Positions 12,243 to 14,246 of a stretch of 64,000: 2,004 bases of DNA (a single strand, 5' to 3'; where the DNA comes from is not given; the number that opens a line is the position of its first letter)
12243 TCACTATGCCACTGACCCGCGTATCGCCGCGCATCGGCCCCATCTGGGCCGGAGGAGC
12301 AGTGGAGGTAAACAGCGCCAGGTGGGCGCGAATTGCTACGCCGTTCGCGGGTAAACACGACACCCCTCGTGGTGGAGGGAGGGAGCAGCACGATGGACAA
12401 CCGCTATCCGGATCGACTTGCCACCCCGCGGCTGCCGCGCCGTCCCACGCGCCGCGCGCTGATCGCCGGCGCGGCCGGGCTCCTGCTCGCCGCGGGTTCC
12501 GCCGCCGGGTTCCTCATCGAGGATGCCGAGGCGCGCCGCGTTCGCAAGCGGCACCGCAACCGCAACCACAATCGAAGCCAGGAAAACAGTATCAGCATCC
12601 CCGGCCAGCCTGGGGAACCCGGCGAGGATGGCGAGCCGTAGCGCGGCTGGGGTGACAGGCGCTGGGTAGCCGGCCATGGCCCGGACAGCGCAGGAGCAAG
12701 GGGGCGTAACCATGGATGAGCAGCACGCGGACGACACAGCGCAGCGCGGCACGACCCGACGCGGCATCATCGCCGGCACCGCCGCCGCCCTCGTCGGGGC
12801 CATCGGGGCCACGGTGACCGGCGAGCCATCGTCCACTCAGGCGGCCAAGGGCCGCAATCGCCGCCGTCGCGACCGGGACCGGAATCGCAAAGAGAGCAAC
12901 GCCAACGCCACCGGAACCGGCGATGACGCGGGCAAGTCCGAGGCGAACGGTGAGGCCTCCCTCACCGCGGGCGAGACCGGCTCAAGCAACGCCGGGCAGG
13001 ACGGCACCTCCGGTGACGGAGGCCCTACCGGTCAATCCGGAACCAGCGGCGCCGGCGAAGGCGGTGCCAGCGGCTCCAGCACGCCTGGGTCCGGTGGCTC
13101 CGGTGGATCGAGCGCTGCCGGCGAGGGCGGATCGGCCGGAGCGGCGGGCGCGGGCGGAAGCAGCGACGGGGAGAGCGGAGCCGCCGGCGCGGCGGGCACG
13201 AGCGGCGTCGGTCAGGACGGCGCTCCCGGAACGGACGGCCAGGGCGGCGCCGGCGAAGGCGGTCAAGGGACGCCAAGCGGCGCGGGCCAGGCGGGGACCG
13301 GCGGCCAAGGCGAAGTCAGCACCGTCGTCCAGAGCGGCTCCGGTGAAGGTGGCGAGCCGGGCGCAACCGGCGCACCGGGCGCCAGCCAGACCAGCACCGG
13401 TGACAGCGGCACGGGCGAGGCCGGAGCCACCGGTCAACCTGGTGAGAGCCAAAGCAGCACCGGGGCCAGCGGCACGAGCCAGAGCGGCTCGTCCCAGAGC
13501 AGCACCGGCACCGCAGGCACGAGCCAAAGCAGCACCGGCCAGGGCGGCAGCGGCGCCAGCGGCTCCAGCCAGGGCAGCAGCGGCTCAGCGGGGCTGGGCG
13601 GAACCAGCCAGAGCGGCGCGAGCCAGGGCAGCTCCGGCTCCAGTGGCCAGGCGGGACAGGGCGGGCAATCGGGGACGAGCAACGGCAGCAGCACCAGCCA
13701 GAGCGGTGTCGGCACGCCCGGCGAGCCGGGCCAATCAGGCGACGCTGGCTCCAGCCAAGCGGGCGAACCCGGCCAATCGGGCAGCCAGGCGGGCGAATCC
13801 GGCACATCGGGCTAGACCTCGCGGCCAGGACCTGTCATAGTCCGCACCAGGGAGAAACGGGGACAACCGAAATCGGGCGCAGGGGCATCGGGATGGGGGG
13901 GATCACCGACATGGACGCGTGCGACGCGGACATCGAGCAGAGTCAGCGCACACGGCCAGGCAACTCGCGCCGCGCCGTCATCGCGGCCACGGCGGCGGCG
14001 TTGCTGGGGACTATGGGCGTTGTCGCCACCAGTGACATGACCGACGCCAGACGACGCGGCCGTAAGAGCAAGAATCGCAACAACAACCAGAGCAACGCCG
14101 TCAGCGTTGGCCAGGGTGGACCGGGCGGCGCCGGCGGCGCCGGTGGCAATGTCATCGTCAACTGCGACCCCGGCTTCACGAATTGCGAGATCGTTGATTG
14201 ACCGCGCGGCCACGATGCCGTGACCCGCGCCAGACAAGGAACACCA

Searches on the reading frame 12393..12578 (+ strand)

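Call 53: search_protein_families(library=pfam, proteins=[window:12393-12578:+], max_evalue=10)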
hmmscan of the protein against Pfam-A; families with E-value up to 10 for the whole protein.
seq(62 aa): 1 family
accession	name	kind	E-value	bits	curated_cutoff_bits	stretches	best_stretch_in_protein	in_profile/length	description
PF19865.4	DUF6338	-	0.082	12.9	26.5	1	16-58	78-116/205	Family of unknown function (DUF6338)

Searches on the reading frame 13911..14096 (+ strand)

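Call 53: search_protein_families(library=pfam, proteins=[window:13911-14096:+], max_evalue=10)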
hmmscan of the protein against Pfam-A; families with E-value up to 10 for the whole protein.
seq(62 aa): 1 family
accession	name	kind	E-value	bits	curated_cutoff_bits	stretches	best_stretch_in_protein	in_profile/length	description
PF02101.21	Ocular_alb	-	0.12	11.6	25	1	4-42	56-94/403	Ocular albinism type 1 protein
